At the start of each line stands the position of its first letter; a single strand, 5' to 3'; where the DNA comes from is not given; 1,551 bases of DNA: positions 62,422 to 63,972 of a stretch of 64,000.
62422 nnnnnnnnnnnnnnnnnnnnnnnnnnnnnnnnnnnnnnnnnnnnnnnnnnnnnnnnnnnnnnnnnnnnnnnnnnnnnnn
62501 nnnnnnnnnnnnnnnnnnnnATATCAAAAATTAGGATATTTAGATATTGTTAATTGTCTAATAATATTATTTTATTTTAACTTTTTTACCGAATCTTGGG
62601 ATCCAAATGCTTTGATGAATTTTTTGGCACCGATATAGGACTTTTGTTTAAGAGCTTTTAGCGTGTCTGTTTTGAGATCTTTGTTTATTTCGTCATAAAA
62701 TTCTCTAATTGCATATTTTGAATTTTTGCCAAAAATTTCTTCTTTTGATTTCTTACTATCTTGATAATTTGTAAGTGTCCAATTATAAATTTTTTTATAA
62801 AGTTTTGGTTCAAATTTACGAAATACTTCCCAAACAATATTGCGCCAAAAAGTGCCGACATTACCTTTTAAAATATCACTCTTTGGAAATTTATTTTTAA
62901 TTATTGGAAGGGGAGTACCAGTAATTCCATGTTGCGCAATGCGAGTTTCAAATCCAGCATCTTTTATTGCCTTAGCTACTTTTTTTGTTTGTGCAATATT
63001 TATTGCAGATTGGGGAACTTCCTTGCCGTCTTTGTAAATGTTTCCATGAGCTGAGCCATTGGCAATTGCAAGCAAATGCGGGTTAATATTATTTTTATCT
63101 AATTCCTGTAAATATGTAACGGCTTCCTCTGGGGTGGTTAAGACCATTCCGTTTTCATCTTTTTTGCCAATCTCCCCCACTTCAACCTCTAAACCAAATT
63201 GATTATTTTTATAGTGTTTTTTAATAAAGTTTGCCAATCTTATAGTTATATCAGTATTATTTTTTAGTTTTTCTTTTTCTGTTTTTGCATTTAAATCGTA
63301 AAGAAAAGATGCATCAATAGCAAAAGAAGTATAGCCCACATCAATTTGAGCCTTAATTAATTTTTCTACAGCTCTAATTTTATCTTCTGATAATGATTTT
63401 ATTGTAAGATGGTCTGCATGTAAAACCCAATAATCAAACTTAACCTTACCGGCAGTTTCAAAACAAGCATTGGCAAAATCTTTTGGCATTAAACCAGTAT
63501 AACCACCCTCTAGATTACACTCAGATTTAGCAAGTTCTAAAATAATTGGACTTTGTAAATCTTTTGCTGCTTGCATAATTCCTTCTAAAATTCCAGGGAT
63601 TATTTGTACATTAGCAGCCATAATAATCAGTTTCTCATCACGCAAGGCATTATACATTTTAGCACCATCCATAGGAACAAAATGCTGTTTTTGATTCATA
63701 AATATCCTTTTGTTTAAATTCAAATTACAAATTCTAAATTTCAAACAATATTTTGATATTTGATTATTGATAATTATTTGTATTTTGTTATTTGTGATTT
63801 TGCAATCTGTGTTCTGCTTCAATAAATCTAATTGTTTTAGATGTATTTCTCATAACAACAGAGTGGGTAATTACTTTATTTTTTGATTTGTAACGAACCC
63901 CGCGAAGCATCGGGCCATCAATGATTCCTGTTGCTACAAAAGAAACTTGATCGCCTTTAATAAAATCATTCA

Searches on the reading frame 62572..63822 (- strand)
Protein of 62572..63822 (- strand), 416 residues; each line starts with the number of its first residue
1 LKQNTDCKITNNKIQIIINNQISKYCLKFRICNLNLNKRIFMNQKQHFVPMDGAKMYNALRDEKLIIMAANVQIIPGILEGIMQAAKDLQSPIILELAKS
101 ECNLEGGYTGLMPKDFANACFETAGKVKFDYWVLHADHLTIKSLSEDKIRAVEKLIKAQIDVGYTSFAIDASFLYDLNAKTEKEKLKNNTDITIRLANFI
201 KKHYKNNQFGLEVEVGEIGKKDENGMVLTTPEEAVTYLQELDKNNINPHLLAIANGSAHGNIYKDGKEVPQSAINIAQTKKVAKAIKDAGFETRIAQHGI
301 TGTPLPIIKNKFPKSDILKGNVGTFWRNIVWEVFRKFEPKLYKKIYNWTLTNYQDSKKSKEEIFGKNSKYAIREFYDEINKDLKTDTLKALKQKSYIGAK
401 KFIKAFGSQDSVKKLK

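Call 82: find_encoding_contigs(protein=window:62572-63822:-, flank=10000, max_places=2)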
Protein window:62572-63822:- (416 aa): no gene with exactly this product is on record in the collection.
